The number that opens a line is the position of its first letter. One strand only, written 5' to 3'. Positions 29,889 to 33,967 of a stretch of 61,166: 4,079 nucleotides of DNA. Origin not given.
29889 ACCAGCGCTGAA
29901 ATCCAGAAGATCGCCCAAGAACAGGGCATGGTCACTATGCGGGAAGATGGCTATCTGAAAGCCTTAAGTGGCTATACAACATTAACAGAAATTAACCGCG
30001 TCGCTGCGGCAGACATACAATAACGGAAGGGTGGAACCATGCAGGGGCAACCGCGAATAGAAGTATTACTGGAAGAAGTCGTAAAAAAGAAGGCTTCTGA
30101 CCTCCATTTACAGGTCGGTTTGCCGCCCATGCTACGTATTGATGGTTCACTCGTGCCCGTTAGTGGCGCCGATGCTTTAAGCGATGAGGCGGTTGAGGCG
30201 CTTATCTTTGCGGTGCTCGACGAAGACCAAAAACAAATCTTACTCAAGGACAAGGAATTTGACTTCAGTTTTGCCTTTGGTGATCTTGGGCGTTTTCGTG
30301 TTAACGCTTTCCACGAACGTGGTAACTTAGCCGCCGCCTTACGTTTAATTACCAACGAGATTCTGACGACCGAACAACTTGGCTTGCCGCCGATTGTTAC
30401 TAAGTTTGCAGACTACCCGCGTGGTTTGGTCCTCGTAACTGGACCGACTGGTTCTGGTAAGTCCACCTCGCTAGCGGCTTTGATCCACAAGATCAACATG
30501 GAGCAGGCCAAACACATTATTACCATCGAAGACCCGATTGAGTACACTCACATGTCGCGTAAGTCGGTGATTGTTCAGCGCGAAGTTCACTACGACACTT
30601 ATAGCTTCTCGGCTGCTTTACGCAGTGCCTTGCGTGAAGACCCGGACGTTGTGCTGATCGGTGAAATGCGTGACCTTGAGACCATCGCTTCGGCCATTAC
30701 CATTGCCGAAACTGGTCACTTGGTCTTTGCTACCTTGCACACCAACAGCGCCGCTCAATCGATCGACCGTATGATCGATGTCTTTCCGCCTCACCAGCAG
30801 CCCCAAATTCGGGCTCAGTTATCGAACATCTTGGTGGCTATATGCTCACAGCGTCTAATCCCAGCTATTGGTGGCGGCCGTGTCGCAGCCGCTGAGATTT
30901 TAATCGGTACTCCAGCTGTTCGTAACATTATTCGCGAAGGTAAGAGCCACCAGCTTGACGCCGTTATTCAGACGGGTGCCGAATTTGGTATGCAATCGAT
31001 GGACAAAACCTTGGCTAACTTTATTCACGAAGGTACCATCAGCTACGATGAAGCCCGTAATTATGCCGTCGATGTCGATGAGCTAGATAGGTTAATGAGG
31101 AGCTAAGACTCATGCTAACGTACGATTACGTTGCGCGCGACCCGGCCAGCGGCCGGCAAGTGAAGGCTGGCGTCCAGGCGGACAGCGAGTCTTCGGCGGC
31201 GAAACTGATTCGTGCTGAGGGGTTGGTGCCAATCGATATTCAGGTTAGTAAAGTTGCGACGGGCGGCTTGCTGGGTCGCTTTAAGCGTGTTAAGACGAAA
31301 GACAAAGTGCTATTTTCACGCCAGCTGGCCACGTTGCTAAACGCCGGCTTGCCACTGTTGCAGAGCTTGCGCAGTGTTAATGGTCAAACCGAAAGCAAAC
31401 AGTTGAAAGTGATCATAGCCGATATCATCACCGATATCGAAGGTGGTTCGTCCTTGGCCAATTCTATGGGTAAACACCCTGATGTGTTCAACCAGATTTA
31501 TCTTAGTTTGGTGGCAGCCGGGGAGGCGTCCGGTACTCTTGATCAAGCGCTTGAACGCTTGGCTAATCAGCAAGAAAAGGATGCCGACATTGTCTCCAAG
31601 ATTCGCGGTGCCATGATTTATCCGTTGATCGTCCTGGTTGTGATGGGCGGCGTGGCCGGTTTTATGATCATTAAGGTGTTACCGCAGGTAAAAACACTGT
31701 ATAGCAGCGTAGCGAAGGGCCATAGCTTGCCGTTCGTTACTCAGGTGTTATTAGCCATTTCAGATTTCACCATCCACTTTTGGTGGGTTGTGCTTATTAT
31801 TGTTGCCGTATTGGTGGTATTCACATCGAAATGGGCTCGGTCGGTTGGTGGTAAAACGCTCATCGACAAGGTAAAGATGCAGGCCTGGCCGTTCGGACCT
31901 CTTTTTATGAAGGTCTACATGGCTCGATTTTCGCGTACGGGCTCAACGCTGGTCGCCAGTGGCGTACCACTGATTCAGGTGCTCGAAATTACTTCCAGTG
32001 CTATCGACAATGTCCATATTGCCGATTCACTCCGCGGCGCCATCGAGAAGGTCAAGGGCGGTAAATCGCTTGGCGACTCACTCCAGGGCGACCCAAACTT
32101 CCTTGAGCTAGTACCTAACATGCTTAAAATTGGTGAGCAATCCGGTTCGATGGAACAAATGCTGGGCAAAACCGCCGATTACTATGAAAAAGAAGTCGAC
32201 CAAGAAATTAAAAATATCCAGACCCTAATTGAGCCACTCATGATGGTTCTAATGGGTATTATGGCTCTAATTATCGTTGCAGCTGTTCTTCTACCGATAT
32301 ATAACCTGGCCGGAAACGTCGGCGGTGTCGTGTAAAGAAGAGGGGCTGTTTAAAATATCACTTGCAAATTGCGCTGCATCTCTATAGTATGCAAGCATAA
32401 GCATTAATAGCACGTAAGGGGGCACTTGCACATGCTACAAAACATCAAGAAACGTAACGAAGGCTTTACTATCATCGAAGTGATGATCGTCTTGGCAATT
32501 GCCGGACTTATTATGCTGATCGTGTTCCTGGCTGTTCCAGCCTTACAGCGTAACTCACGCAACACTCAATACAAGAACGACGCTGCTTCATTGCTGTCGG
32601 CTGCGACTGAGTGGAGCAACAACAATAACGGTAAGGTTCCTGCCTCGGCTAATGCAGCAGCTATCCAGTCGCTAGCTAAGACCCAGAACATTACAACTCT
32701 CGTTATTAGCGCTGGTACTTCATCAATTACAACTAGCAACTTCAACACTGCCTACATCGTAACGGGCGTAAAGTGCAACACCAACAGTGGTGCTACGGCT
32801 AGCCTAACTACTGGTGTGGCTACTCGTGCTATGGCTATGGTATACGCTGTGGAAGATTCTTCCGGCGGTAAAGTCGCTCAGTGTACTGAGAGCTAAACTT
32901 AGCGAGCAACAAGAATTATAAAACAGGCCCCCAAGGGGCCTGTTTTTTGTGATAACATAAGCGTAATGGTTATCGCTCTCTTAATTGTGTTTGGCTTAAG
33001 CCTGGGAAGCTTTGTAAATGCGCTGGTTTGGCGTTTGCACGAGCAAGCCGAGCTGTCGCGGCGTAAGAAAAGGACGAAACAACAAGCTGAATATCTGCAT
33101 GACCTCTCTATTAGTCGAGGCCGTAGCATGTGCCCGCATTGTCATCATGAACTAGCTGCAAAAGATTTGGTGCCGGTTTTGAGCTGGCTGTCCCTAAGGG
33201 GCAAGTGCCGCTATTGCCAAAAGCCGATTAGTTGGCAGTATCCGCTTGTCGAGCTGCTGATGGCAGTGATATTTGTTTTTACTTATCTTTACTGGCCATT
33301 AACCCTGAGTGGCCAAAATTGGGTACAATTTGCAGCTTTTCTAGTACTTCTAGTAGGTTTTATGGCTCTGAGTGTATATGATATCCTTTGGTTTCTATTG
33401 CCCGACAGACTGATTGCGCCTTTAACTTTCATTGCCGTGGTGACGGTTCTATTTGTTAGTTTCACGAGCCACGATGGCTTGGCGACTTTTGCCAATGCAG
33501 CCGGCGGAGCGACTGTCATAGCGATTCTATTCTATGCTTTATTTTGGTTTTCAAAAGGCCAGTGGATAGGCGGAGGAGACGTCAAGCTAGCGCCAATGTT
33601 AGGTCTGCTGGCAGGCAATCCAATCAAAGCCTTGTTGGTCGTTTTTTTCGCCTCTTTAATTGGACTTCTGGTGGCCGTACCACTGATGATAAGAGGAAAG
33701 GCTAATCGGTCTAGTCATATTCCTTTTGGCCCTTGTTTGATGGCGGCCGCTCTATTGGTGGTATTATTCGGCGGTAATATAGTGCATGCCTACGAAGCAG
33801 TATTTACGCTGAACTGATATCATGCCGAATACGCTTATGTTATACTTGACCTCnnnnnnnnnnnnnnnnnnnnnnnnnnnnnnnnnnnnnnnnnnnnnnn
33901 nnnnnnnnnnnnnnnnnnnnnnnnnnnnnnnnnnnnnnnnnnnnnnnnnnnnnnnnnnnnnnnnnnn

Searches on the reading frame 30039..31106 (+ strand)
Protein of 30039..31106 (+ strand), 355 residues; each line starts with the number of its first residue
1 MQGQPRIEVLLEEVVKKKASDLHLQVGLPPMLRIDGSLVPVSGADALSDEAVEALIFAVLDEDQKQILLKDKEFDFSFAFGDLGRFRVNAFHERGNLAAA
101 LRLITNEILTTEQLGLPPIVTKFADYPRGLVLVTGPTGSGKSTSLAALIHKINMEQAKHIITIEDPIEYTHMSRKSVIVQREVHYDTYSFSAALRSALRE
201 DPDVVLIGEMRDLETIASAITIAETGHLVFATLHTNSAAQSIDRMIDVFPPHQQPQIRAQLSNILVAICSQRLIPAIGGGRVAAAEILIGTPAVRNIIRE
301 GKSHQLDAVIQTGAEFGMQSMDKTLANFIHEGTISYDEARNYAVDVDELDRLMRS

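Call 75: search_protein_families(library=pfam, proteins=[window:30039-31106:+], max_evalue=0.0001)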
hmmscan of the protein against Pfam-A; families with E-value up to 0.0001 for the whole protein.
window:30039-31106:+ (355 aa): 3 families
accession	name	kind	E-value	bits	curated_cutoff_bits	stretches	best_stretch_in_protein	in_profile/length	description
PF00437.27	T2SSE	-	4.4e-49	167.5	24.9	1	7-275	12-279/370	Type II/IV secretion system protein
PF25199.1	nSTAND_NTPase5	-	3.1e-05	24.3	34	1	128-170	41-83/145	Novel STAND NTPase 5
PF13401.12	AAA_22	-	8.4e-05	23.3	27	0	127-168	4-33/130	AAA domain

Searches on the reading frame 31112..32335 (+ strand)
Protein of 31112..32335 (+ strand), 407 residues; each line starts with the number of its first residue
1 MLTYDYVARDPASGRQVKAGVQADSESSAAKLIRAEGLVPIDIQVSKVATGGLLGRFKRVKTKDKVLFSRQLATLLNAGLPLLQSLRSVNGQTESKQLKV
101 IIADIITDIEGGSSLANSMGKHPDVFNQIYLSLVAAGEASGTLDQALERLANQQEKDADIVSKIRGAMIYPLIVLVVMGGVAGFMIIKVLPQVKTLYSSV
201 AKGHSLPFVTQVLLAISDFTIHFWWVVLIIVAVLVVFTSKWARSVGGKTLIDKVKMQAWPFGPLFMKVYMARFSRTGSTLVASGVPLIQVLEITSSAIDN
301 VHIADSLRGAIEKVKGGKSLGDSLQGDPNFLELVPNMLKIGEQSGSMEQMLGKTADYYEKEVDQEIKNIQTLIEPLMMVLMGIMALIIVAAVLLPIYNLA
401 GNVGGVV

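Call 75: search_protein_families(library=pfam, proteins=[window:31112-32335:+], max_evalue=0.0001)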
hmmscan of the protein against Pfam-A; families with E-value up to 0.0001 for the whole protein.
window:31112-32335:+ (407 aa): 1 family
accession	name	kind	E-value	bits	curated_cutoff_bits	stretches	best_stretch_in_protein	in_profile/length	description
PF00482.28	T2SSF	-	4.8e-59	198.2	25.2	2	68-191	1-125/125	Type II secretion system (T2SS), protein F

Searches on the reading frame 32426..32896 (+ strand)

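Call 75: search_protein_families(library=pfam, proteins=[window:32426-32896:+], max_evalue=0.0001)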
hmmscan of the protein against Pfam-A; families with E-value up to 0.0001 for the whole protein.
window:32426-32896:+ (156 aa): 1 family
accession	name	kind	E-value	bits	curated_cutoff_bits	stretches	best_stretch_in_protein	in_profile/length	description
PF07963.17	N_methyl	-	4.6e-08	32.7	21.2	1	8-34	1-27/27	Prokaryotic N-terminal methylation motif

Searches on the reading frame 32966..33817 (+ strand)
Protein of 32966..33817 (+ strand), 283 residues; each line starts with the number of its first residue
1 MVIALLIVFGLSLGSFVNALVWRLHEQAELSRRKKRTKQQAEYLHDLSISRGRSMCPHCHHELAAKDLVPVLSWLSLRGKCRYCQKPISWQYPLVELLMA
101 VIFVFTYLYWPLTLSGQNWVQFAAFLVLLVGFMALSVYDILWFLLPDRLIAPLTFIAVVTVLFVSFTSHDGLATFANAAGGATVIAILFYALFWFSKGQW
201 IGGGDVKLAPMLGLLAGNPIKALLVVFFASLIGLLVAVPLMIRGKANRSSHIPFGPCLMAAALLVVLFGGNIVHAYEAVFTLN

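Call 75: search_protein_families(library=pfam, proteins=[window:32966-33817:+], max_evalue=0.0001)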
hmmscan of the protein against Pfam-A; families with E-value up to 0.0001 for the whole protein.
window:32966-33817:+ (283 aa): 2 families
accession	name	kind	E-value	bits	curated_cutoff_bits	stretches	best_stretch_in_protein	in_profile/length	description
PF06750.18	A24_N_bact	-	3e-30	104.6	23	1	8-108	1-82/84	Bacterial Peptidase A24 N-terminal domain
PF01478.23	Peptidase_A24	-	2.8e-10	41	26.5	1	126-237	1-103/104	Type IV leader peptidase family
